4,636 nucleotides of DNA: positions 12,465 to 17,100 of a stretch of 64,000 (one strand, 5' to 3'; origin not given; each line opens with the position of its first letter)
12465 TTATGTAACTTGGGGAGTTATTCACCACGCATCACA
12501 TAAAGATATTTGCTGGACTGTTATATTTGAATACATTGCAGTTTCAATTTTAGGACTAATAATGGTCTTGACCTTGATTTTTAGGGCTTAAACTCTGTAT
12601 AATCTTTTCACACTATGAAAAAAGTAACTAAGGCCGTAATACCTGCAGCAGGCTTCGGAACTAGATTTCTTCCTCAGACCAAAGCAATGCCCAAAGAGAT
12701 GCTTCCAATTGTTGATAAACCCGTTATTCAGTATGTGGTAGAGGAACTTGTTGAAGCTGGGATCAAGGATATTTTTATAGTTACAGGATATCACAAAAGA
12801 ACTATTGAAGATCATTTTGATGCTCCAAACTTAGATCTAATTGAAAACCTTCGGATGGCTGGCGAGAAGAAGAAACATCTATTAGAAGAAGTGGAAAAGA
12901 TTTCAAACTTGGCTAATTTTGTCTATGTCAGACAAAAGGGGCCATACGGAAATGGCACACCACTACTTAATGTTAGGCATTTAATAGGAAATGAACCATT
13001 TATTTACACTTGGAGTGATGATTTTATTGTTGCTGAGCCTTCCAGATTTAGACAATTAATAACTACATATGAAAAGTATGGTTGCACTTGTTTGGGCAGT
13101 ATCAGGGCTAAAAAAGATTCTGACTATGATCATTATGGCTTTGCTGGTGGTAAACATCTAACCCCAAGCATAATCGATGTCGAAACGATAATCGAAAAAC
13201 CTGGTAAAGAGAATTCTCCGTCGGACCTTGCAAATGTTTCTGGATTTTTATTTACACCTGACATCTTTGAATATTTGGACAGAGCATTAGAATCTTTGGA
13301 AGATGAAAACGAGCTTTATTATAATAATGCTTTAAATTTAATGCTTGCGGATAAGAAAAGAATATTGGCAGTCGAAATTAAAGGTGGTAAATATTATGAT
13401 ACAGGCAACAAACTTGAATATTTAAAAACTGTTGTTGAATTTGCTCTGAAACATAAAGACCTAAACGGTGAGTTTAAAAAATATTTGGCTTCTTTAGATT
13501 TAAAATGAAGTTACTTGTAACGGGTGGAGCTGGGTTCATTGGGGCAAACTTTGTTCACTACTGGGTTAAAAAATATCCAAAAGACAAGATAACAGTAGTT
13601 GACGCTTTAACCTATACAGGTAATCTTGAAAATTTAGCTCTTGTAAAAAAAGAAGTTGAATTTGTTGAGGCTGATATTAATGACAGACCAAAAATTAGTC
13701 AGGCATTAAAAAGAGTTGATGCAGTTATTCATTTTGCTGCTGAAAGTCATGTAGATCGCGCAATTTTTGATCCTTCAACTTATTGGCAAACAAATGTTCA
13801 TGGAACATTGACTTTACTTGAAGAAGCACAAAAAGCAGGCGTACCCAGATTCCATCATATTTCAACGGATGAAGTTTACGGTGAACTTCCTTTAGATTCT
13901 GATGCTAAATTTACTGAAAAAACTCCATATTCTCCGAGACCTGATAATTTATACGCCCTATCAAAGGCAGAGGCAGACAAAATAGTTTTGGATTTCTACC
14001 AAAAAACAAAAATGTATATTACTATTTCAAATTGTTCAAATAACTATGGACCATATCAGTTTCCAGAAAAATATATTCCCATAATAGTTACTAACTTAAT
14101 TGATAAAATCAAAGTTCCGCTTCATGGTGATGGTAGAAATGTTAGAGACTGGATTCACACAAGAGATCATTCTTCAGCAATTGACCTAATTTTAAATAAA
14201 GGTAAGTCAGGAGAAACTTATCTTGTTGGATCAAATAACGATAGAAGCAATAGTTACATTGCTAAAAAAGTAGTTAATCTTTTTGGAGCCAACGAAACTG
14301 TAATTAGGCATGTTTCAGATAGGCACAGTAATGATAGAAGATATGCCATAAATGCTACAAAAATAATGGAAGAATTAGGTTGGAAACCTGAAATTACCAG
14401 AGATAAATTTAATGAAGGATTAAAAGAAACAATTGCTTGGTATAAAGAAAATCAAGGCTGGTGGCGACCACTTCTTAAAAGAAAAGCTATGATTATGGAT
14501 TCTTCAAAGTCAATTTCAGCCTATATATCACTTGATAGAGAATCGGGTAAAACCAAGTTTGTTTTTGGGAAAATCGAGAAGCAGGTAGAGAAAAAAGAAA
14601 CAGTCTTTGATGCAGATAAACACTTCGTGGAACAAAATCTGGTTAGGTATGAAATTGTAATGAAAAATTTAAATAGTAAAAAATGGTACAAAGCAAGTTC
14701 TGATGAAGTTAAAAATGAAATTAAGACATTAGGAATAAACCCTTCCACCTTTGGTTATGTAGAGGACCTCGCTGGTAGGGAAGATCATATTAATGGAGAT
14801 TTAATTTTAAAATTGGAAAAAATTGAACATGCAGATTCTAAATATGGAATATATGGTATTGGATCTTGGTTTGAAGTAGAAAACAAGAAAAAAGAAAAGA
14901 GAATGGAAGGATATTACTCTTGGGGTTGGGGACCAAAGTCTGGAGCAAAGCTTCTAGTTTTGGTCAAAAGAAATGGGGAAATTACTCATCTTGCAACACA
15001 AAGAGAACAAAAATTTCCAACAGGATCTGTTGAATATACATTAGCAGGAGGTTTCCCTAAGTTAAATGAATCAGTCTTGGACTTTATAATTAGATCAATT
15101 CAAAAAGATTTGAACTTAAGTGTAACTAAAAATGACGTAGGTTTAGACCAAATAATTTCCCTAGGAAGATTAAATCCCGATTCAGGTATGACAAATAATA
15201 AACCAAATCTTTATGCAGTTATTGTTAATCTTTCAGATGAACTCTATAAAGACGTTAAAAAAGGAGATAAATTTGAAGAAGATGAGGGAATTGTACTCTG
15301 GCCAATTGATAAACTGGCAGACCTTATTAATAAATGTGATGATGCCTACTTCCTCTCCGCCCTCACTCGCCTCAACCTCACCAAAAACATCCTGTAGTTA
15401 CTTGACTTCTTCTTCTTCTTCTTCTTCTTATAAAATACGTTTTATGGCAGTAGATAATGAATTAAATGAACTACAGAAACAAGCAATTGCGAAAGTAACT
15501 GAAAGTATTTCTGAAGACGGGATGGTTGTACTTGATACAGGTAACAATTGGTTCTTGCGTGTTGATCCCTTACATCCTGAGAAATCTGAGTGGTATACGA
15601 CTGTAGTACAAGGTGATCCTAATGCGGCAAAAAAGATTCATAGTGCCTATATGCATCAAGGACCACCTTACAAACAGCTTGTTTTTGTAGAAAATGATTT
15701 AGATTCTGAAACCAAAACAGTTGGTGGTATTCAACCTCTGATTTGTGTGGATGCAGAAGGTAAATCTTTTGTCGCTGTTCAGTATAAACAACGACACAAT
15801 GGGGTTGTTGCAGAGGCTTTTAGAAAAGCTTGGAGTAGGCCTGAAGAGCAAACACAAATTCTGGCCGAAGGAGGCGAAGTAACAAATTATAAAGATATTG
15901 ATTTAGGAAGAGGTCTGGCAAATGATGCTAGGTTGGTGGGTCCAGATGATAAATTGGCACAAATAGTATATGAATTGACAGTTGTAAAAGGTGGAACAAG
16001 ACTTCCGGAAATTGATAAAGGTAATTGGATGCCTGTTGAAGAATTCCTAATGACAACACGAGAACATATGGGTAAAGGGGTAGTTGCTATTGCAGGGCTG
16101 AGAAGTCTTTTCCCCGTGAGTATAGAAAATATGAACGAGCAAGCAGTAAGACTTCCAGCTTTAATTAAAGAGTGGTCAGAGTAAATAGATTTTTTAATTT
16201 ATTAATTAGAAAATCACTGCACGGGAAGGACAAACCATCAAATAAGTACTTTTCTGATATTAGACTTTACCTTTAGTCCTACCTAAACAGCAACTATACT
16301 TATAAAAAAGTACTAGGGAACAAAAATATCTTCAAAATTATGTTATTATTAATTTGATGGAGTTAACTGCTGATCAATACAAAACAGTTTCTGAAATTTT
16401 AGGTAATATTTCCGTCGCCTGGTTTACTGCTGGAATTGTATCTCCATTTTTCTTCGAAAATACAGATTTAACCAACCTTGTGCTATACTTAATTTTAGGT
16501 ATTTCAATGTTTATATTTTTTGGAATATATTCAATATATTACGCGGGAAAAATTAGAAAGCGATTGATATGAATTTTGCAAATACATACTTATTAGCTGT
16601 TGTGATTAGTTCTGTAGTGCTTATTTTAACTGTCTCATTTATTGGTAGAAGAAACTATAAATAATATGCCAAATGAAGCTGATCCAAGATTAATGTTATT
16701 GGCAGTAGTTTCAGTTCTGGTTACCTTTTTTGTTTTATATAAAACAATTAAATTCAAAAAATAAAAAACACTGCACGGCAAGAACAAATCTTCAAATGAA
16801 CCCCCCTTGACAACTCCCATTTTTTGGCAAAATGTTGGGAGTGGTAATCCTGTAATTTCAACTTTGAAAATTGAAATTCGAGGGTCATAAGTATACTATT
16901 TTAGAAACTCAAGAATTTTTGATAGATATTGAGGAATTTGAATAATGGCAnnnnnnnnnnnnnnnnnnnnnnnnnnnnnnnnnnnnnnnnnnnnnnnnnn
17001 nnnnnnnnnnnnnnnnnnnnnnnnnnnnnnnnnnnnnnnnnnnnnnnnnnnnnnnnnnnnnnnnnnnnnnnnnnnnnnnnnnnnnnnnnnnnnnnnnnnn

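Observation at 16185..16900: Direct repeats of about 35 bp bracket three tandem tiny single-TM peptide ORFs, with a long inverted repeat between: possible type-I-toxin-like or mobile mini-island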

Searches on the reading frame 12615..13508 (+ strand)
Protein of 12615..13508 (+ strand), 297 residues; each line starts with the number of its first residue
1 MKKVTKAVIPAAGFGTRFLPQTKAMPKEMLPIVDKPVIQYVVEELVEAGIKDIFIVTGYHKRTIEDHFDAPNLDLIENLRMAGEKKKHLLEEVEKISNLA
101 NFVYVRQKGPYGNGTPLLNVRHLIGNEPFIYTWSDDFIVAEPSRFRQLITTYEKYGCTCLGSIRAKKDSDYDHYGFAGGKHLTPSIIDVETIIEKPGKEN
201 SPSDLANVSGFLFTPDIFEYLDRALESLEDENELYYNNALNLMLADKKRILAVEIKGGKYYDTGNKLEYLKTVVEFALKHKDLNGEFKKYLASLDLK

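Call 9: search_protein_families(library=pfam, proteins=[window:12615-13508:+], max_evalue=0.01)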
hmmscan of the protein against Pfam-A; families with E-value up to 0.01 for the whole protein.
window:12615-13508:+ (297 aa): 3 families
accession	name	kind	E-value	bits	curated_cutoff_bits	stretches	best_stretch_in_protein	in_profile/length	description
PF00483.29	NTP_transferase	-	3.3e-26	92.8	21.2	1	6-271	1-237/245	Nucleotidyl transferase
PF12804.13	NTP_transf_3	-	1.4e-07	32.3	27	1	7-78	1-65/160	MobA-like NTP transferase domain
PF01128.25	IspD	-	0.0033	17.7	27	1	7-61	3-55/221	2-C-methyl-D-erythritol 4-phosphate cytidylyltransferase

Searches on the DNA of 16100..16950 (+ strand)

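Call 35: search_rna_families(source=window, start=16100, end=16950, threshold=evalue, max_evalue=10)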
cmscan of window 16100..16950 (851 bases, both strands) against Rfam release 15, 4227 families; matches with E-value up to 10: 0.
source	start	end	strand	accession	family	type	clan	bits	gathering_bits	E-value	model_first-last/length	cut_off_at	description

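Call 36: search_rna_families(sources=[L009, L006, L007], threshold=evalue, max_evalue=1)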
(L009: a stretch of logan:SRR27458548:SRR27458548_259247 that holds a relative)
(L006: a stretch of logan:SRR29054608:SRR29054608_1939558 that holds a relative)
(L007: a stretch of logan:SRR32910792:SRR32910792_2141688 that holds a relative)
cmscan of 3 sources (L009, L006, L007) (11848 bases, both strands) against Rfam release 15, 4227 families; matches with E-value up to 1: 1.
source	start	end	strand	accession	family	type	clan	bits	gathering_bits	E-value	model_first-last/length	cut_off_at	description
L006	1760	1845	+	RF01193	snoR20a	Gene; snRNA; snoRNA; CD-box;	-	29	42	0.37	1-90/90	no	Small nucleolar RNA snoR20a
